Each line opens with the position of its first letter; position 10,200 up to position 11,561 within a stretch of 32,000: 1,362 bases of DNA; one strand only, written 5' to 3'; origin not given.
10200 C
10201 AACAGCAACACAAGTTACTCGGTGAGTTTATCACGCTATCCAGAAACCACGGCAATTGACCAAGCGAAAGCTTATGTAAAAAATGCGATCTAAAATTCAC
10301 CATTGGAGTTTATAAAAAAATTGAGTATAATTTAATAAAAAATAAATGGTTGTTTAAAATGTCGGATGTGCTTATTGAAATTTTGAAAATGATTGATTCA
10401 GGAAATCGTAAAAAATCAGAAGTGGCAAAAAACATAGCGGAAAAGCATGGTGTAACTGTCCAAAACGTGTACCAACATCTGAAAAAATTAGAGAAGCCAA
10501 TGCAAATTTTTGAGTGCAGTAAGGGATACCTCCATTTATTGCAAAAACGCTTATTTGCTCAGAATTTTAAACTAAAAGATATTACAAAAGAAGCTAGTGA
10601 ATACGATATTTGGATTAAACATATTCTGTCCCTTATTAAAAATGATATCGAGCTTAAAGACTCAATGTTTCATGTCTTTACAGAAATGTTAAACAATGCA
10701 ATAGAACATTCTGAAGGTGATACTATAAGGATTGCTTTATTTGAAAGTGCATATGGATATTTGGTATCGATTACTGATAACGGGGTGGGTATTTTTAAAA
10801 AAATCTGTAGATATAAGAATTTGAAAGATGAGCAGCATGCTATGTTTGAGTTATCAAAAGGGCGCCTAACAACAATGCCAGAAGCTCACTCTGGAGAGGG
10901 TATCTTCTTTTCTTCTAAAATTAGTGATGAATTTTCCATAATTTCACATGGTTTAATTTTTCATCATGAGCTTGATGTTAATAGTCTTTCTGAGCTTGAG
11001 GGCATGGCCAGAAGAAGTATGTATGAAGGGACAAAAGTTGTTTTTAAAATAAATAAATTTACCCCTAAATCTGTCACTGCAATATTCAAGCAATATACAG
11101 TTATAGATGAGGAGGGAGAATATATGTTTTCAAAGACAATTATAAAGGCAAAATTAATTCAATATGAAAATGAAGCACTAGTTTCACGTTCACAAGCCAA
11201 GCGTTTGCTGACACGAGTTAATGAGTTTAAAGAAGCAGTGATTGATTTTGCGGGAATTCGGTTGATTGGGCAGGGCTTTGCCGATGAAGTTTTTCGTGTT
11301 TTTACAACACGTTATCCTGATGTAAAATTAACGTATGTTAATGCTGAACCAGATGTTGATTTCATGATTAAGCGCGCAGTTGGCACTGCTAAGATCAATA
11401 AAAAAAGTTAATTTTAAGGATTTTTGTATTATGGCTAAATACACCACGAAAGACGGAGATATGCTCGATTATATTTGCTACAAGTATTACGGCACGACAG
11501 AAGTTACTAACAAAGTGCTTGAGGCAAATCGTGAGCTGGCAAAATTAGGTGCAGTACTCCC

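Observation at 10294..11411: Single-gene moron splitting the conserved gpU-gpX-gpD block: wHTH + SpoIIAB-like GHKL ATPase + STAS-like domain in one polypeptide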

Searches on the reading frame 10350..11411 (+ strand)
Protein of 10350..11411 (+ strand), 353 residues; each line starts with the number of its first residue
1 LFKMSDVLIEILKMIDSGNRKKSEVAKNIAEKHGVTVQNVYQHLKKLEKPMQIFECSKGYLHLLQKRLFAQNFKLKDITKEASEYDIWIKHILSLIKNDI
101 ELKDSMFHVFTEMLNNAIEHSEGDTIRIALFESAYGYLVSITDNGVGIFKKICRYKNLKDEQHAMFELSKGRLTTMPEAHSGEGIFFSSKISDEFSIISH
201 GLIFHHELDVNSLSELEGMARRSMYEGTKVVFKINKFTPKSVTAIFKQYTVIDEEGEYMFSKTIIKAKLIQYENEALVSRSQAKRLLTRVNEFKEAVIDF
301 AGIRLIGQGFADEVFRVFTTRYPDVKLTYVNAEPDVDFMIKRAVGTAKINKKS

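Call 5: search_protein_families(library=padloc, proteins=[window:10350-11411:+], max_evalue=1)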
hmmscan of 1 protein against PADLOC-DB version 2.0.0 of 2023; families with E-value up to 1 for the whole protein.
window:10350-11411:+ (353 aa): 3 families
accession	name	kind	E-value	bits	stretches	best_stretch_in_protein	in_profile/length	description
PDLC01866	CARF3--CARF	-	0.01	13.8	1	3-49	136-179/207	-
PDLC01438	Csa3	-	0.013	13.5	1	9-49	151-185/305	"CAS-I,CAS-II,CAS-III,CAS-IV,CAS-V,CAS-VI; associated_signaling"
PDLC01865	CARF3--CARF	-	0.019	12.6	1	9-60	152-197/215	-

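Call 6: search_protein_families(library=ncbifam, proteins=[window:10350-11411:+], max_evalue=1)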
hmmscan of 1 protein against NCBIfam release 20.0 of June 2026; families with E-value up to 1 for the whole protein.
window:10350-11411:+ (353 aa): 13 families
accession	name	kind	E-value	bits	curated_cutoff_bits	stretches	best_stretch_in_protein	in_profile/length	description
NF033093.1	HK_VicK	exception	7.6e-05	21.5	680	1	79-151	303-376/448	cell wall metabolism sensor histidine kinase VicK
NF033092.0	HK_WalK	equivalog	0.00024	19.9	725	1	103-151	486-535/594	cell wall metabolism sensor histidine kinase WalK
TIGR02966.1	phoR_proteo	equivalog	0.00031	19.8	334.2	1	103-150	227-275/333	phosphate regulon sensor histidine kinase PhoR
NF006800.0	PRK09303.1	equivalog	0.00068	18.7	342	1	103-150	270-319/383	histidine kinase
NF052531.1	Strep_LiaS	equivalog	0.0017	17.6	450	1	75-148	213-283/328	envelope stress sensor histidine kinase LiaS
NF008649.0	PRK11644.1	equivalog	0.002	17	408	1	102-149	409-456/499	signal transduction histidine-protein kinase/phosphatase UhpB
NF046044.1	PnpS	equivalog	0.003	16.6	400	1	103-151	283-332/390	two-component system histidine kinase PnpS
NF045758.2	YlxM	equivalog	0.012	15.7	80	1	27-64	36-70/72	YlxM family DNA-binding protein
NF052443.1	SensHisKinMctS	equivalog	0.018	13.4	700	1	101-150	355-404/457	two-component system sensor histidine kinase MctS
NF004170.0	PRK05638.1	equivalog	0.023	13.3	421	1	6-50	371-413/442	threonine synthase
NF007896.0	PRK10600.1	equivalog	0.026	13.2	578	1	106-154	499-547/598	nitrate/nitrite two-component system sensor histidine kinase NarX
NF040691.1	MtrAB_MtrB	equivalog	0.03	13.3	450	1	111-148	393-430/507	MtrAB system histidine kinase MtrB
TIGR01884.1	cas_HTH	subfamily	0.28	10.5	60.2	1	1-51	137-184/202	CRISPR-associated CARF protein Csa3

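Call 8: search_protein_families(library=pfam, proteins=[window:10350-11411:+], max_evalue=0.1)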
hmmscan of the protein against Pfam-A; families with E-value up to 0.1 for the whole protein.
window:10350-11411:+ (353 aa): 8 families
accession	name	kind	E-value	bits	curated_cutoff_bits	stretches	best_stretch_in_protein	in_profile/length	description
PF14213.11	DUF4325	-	8.1e-15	54.7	23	1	282-336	1-63/64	STAS-like domain of unknown function (DUF4325)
PF02518.31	HATPase_c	-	1.8e-07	32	26.4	1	104-234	4-107/111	Histidine kinase-, DNA gyrase B-, and HSP90-like ATPase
PF13581.12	HATPase_c_2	-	2.4e-05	24.8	27.4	1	109-197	35-114/127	Histidine kinase-like ATPase domain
PF12840.13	HTH_20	-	0.0035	17.7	27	1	11-49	9-44/51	Helix-turn-helix domain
PF14501.12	HATPase_c_5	-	0.016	15.5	22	0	106-144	6-48/102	GHKL domain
PF04297.20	UPF0122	-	0.038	14.7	22.7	1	28-82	38-88/101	Putative helix-turn-helix protein, YlxM / p13 like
PF21100.3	MCM_C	-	0.079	13.2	27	0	9-52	8-52/64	MCM protein C-terminal winged helix-turn-helix domain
PF13518.12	HTH_28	-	0.091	13.3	25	0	10-48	4-37/52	Helix-turn-helix domain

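Call 9: search_protein_families(library=phrogs, proteins=[window:10350-11411:+], max_evalue=0.01)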
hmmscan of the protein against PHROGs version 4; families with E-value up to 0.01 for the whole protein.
window:10350-11411:+ (353 aa): 2 families
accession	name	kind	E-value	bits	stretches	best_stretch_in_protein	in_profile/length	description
phrog_3364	-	unknown function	3e-07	31.1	1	54-164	86-214/304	-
phrog_10912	-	other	0.00034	19.7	1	104-151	853-902/970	kinase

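Call 11: find_homologous_proteins(query=window:10350-11411:+)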
Query window:10350-11411:+ (353 aa): 6902 proteins with E <= 0.001 among 8000 candidates; the best 120 are listed.
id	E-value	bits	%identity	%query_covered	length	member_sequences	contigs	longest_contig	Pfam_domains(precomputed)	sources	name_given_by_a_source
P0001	3.4e-225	764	100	99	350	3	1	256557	PF14213.12,PF02518.32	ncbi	-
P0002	1.3e-142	493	64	98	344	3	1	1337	PF14213.12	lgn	-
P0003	4.5e-68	248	44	95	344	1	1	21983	PF14213.12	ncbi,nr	ncbi:MAG TPA: DUF4325 domain-containing protein, partial [Vicinamibacterales bacterium]|nr:DUF4325 d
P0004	1.3e-67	246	40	92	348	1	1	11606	PF14213.12,PF13581.13,PF12802.14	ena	-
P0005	2.0e-67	246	40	92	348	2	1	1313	PF14213.12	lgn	-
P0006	2.2e-67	246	41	90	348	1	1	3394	PF14213.12,PF12802.14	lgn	-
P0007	3.6e-67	245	43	92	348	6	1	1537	PF14213.12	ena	-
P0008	4.4e-67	245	42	91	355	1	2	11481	PF14213.12,PF13581.13,PF02518.32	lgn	-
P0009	4.5e-67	245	40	94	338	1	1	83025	PF14213.12,PF02518.32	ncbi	-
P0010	4.5e-67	245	40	92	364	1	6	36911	PF14213.12,PF13581.13,PF02518.32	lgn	-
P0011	1.4e-66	243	41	92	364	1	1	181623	PF14213.12,PF13581.13,PF02518.32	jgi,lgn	jgi:hypothetical protein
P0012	3.5e-66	242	41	92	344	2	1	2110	PF14213.12,PF13581.13,PF02518.32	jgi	-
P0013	4.1e-66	241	40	91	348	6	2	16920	PF14213.12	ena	-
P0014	5.2e-66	241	40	95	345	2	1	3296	PF14213.12,PF04492.20,PF13581.13,PF02518.32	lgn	-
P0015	9.8e-66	240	42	90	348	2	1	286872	PF14213.12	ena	-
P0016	9.9e-66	240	40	92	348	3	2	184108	PF14213.12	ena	-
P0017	1.1e-65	240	41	91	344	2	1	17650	PF14213.12,PF02518.32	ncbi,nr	ncbi:MAG: DUF4325 domain-containing protein [Methylophilaceae bacterium]|nr:DUF4325 domain-containin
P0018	1.3e-65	240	43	91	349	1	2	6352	PF14213.12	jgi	jgi:anti-sigma regulatory factor (Ser/Thr protein kinase)/biotin operon repressor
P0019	1.7e-65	239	41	90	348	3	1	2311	PF14213.12,PF13581.13,PF12802.14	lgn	-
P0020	2.6e-65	239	40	95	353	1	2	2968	PF14213.12,PF08279.19,PF02518.32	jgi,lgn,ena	-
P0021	3.9e-65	238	41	91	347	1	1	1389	PF14213.12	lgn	-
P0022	4.3e-65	238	41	91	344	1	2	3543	PF14213.12,PF13581.13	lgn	-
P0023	4.3e-65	238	41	92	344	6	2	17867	PF14213.12,PF13581.13,PF02518.32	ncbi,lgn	-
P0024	5.7e-65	238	40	92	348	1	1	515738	PF14213.12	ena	-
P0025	6.1e-65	238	39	91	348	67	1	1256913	PF14213.12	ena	-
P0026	6.2e-65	237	39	92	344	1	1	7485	PF14213.12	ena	-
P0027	6.9e-65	237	44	91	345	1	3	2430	PF14213.12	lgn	-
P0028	7.6e-65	237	41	93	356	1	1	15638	PF14213.12,PF13581.13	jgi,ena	-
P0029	1.0e-64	237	40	94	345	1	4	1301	PF14213.12,PF13581.13,PF02518.32,PF12802.14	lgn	-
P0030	1.1e-64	237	40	91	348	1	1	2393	PF14213.12,PF13581.13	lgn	-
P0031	1.4e-64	236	38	95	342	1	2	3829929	PF14213.12,PF13581.13,PF02518.32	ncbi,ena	-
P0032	1.5e-64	236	41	91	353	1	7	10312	PF14213.12,PF02518.32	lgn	-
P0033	1.8e-64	236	40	94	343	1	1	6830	PF14213.12,PF13581.13,PF02518.32,PF12802.14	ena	-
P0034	1.9e-64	236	41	92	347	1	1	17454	PF14213.12,PF13581.13,PF02518.32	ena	-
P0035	2.3e-64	236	41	95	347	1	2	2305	PF14213.12,PF13581.13,PF02518.32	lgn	-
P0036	2.4e-64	236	40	91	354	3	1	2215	PF14213.12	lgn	-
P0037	3.1e-64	235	40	92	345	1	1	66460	PF14213.12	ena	-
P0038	3.7e-64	235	41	95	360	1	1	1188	PF14213.12,PF02518.32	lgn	-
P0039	3.8e-64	235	40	92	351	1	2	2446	PF14213.12,PF13581.13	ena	-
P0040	3.8e-64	235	41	91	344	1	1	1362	PF14213.12,PF13581.13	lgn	-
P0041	4.0e-64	235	43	92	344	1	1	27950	PF14213.12,PF02518.32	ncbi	ncbi:MAG: STAS-like domain-containing protein [Burkholderiales bacterium]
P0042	4.8e-64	235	41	93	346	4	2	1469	PF14213.12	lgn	-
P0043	5.1e-64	234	42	95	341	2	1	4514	PF14213.12,PF13581.13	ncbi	ncbi:MAG TPA: DUF4325 domain-containing protein [Gammaproteobacteria bacterium]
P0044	5.4e-64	234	42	92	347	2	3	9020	PF14213.12,PF13581.13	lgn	-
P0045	5.4e-64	234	38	97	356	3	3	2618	PF14213.12,PF12802.14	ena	-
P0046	5.4e-64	234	42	91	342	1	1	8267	PF14213.12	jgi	-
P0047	5.7e-64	234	40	93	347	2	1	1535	PF14213.12,PF13581.13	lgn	-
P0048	6.3e-64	234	42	93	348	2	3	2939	PF14213.12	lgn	-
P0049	6.5e-64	234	40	91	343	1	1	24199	PF14213.12,PF13581.13,PF02518.32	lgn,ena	-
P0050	7.2e-64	234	40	95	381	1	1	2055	PF14213.12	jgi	jgi:anti-sigma regulatory factor (Ser/Thr protein kinase)/biotin operon repressor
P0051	7.5e-64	234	41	90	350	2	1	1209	PF14213.12,PF13412.13,PF08279.19,PF01978.26,PF13581.13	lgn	-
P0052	7.5e-64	234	41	90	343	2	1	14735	PF14213.12,PF02518.32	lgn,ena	-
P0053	7.9e-64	234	47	67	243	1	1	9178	PF14213.12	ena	-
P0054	8.1e-64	234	40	91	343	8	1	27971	PF14213.12,PF13581.13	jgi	jgi:STAS-like domain of unknown function (DUF4325)/Histidine kinase-like ATPase domain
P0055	9.6e-64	234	40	91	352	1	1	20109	PF14213.12,PF13581.13,PF02518.32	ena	-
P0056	1.0e-63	234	39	95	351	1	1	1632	PF14213.12,PF13581.13,PF12802.14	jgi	jgi:biotin operon repressor/anti-sigma regulatory factor (Ser/Thr protein kinase)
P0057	1.3e-63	233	43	93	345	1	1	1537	PF14213.12,PF13581.13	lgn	-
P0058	1.4e-63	233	40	94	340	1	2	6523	PF14213.12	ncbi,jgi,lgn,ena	jgi:DNA-binding transcriptional ArsR family regulator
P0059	1.4e-63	233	41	94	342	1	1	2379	PF14213.12,PF13581.13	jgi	jgi:anti-sigma regulatory factor (Ser/Thr protein kinase)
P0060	1.5e-63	233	41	95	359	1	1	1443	PF14213.12,PF13581.13,PF02518.32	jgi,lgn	jgi:anti-sigma regulatory factor (Ser/Thr protein kinase)/biotin operon repressor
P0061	1.9e-63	233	40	91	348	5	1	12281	PF14213.12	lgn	-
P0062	1.9e-63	233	40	92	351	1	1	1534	PF14213.12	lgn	-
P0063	2.0e-63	233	41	91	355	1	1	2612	PF14213.12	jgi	jgi:anti-sigma regulatory factor (Ser/Thr protein kinase)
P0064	2.1e-63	232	41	95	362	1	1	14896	PF14213.12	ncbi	-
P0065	2.1e-63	232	40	91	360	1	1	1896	PF14213.12,PF13581.13,PF02518.32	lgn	-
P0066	2.2e-63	232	41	96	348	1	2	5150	PF14213.12,PF13581.13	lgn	-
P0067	2.3e-63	232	40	92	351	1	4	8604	PF14213.12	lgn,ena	-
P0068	2.4e-63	232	40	93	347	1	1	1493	PF14213.12,PF13581.13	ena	-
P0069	2.5e-63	232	41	94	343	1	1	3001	PF14213.12,PF13581.13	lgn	-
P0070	2.7e-63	232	40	91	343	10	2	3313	PF14213.12,PF13581.13,PF02518.32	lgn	-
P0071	2.8e-63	232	41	91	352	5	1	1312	PF14213.12,PF13581.13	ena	-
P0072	2.8e-63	232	40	95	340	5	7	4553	PF14213.12,PF13581.13,PF02518.32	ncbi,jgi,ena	-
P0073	2.9e-63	232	39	93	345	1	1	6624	PF14213.12,PF13581.13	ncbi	-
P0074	2.9e-63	232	41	92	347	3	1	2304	PF14213.12,PF13581.13,PF02518.32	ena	-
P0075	2.9e-63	232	39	92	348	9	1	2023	PF14213.12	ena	-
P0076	3.1e-63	232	40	90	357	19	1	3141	PF14213.12,PF02518.32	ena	-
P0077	3.2e-63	232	39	91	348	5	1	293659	PF14213.12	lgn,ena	-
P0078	3.3e-63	232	40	92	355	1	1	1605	PF14213.12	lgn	-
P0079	3.6e-63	232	42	90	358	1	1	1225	PF14213.12,PF08279.19,PF02518.32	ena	-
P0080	3.9e-63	232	38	92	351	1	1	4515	PF14213.12,PF13581.13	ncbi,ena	-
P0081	4.1e-63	232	40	92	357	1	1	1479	PF14213.12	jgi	jgi:hypothetical protein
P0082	5.2e-63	231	40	93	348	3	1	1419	PF14213.12,PF02518.32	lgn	-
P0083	5.3e-63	231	42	92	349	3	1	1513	PF14213.12,PF13581.13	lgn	-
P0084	5.6e-63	231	40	94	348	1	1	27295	PF14213.12,PF13581.13,PF02518.32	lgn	-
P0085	6.3e-63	231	38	92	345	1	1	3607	PF14213.12,PF13581.13,PF02518.32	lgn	-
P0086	6.3e-63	231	39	95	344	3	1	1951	PF14213.12,PF13581.13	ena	-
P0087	6.8e-63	231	39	92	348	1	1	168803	PF14213.12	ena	-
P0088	6.8e-63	231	41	90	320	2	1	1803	PF14213.12,PF02518.32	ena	-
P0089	7.1e-63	231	39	94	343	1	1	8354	PF14213.12,PF13581.13,PF02518.32,PF12802.14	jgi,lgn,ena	-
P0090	7.3e-63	231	42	90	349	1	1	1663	PF14213.12,PF13412.13,PF08279.19,PF13581.13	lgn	-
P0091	7.3e-63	231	40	90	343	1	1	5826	PF14213.12,PF13581.13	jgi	jgi:anti-sigma regulatory factor (Ser/Thr protein kinase)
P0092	7.4e-63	231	42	92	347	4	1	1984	PF14213.12,PF13581.13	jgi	-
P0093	7.8e-63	231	42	90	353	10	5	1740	PF14213.12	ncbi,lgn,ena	-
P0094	7.9e-63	231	40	92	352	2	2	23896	PF14213.12,PF02518.32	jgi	jgi:hypothetical protein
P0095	7.9e-63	231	39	92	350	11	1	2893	PF14213.12,PF13581.13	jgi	jgi:anti-sigma regulatory factor (Ser/Thr protein kinase)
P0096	7.9e-63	231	40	91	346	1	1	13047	PF14213.12,PF02518.32,PF12802.14,PF24034.2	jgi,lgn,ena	-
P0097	8.1e-63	231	42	91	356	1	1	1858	PF14213.12,PF13581.13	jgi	-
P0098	8.2e-63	231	40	91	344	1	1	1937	PF14213.12,PF02518.32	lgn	-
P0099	8.4e-63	230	40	92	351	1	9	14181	PF14213.12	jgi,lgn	-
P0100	8.8e-63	230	42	93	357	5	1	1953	PF14213.12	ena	-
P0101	9.1e-63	230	39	93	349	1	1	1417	PF14213.12,PF13581.13,PF02518.32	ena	-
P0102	9.4e-63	230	40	90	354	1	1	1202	PF14213.12,PF13581.13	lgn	-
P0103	9.5e-63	230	42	91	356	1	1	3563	PF14213.12,PF13581.13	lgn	-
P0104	9.9e-63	230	41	92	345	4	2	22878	PF14213.12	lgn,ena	-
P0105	9.9e-63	230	41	92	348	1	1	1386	PF14213.12,PF13581.13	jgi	jgi:anti-sigma regulatory factor (Ser/Thr protein kinase)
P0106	1.0e-62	230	43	91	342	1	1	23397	PF14213.12,PF02518.32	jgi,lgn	jgi:biotin operon repressor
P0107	1.0e-62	230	41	90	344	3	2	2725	PF14213.12,PF13581.13,PF02518.32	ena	-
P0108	1.1e-62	230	38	95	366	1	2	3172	PF12840.14,PF14213.12,PF13581.13,PF02518.32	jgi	jgi:biotin operon repressor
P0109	1.3e-62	230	42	92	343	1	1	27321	PF14213.12,PF02518.32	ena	-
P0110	1.3e-62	230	40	92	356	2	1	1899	PF14213.12,PF02518.32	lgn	-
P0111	1.4e-62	230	41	93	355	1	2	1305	PF14213.12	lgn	-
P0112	1.5e-62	230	40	96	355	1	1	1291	PF14213.12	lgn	-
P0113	1.5e-62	230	38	92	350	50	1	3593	PF14213.12,PF13581.13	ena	-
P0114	1.7e-62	229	40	93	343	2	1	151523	PF14213.12,PF02518.32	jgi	jgi:hypothetical protein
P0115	1.7e-62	229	40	93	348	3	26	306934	PF14213.12,PF13581.13,PF02518.32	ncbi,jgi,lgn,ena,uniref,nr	ncbi:DUF4325 domain-containing protein [Zoogloea sp. 1C4]|uniref:STAS-like domain-containing protein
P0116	1.8e-62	229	40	92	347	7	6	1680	PF14213.12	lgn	-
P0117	1.8e-62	229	39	96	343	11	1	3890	PF14213.12,PF13581.13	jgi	jgi:anti-sigma regulatory factor (Ser/Thr protein kinase)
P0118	1.9e-62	229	39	93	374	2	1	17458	PF14213.12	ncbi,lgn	ncbi:MAG: DUF4325 domain-containing protein [Casimicrobiaceae bacterium]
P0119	1.9e-62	229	42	92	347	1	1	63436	PF14213.12,PF12802.14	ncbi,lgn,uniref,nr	ncbi:STAS-like domain-containing protein [Burkholderia ambifaria]|uniref:STAS-like domain-containing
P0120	1.9e-62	229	40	93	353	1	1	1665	PF14213.12,PF13581.13,PF02518.32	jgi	jgi:anti-sigma regulatory factor (Ser/Thr protein kinase)/biotin operon repressor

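Call 13: find_encoding_contigs(protein=P0001, flank=10000, max_places=4)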
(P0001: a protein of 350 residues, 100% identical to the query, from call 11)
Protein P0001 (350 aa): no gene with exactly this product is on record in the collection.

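Call 16: search_dna_similar(query=window:10350-11411:+, collection=phages, mode=protein, max_rows=40, max_evalue=0.001)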
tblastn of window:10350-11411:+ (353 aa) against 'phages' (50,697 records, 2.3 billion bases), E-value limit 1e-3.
No match.

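Call 18: find_encoding_contigs(protein=P0115, flank=8000, max_places=4)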
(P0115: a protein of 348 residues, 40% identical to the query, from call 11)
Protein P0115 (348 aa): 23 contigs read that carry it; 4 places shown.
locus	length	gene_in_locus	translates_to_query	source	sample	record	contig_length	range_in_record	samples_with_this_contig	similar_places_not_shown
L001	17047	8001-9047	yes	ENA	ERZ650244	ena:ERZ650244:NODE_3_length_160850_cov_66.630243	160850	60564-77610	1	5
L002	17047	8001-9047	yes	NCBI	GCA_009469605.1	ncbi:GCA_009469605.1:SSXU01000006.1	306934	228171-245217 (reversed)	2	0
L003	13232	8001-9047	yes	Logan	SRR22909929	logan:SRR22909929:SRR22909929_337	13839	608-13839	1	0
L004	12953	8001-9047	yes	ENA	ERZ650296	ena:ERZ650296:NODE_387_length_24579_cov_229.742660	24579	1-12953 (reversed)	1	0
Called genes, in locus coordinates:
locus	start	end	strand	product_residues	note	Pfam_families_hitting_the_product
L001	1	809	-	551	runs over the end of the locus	PF03460:NIR_SIR_ferr, PF01077:NIR_SIR, PF03460:NIR_SIR_ferr, PF01077:NIR_SIR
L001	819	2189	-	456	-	PF12801:Fer4_5 (weak), PF12838:Fer4_7 (faint), PF13237:Fer4_10 (faint), PF13183:Fer4_8 (faint), PF13187:Fer4_9 (weak), PF13534:Fer4_17 (weak), PF13746:Fer4_18, PF11614:FixG_C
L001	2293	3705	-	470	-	PF00392:GntR, PF00155:Aminotran_1_2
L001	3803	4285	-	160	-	PF00691:OmpA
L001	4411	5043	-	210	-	PF27265:YidX_N (weak)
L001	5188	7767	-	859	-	PF02861:Clp_N, PF13191:AAA_16 (weak), PF00004:AAA, PF17871:AAA_lid_9, PF00004:AAA, PF07724:AAA_2, PF07728:AAA_5, PF10431:ClpB_D2-small, +7 more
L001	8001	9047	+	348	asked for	PF13581:HATPase_c_2 (weak), PF02518:HATPase_c (weak), PF14213:DUF4325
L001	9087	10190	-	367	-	PF07143:AttH, PF17186:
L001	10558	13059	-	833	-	PF12704:MacB_PCD, PF02687:FtsX, PF12704:MacB_PCD (weak), PF02687:FtsX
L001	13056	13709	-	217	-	PF00005:ABC_tran, PF13304:AAA_21 (faint)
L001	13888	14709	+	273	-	PF00494:SQS_PSY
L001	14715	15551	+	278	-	PF00494:SQS_PSY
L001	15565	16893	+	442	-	PF01266:DAO (weak), PF01593:Amino_oxidase, PF07992:Pyr_redox_2 (weak), PF12831:FAD_oxidored, PF13450:NAD_binding_8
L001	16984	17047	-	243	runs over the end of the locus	PF00005:ABC_tran, PF13304:AAA_21 (faint)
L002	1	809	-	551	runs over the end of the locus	PF03460:NIR_SIR_ferr, PF01077:NIR_SIR, PF03460:NIR_SIR_ferr, PF01077:NIR_SIR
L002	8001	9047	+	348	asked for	PF13581:HATPase_c_2 (weak), PF02518:HATPase_c (weak), PF14213:DUF4325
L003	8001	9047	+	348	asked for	PF13581:HATPase_c_2 (weak), PF02518:HATPase_c (weak), PF14213:DUF4325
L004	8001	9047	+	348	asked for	PF13581:HATPase_c_2 (weak), PF02518:HATPase_c (weak), PF14213:DUF4325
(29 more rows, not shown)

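Call 19: find_encoding_contigs(protein=P0031, flank=8000, max_places=2)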
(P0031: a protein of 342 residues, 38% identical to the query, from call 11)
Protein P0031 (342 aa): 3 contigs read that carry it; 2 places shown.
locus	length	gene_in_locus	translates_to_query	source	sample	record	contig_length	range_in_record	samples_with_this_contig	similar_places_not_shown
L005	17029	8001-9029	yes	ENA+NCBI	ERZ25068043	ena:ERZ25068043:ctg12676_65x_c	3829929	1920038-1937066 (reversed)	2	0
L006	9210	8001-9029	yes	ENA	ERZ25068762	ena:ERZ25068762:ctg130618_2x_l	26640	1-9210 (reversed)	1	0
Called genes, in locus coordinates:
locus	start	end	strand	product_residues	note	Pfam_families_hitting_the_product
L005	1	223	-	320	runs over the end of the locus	PF00753:Lactamase_B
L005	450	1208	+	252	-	PF00106:adh_short, PF08659:KR, PF13561:adh_short_C2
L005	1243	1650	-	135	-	-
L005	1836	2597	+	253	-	PF00106:adh_short, PF08659:KR, PF23441:SDR (weak), PF13561:adh_short_C2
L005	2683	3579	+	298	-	PF00296:Bac_luciferase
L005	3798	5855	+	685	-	PF05378:Hydant_A_N, PF01968:Hydantoinase_A, PF19278:Hydant_A_C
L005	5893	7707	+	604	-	PF02538:Hydantoinase_B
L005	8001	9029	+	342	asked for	PF13581:HATPase_c_2 (weak), PF02518:HATPase_c (faint), PF14213:DUF4325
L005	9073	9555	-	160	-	PF03976:PPK2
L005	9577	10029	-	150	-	PF03976:PPK2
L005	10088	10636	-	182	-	PF00300:His_Phos_1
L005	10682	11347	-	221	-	PF02798:GST_N, PF13417:GST_N_3, PF13409:GST_N_2, PF13410:GST_C_2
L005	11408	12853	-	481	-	PF01425:Amidase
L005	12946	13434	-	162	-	PF01170:UPF0020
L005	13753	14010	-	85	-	PF22020:RlmL_1st (weak)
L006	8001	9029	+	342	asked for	PF13581:HATPase_c_2 (weak), PF02518:HATPase_c (faint), PF14213:DUF4325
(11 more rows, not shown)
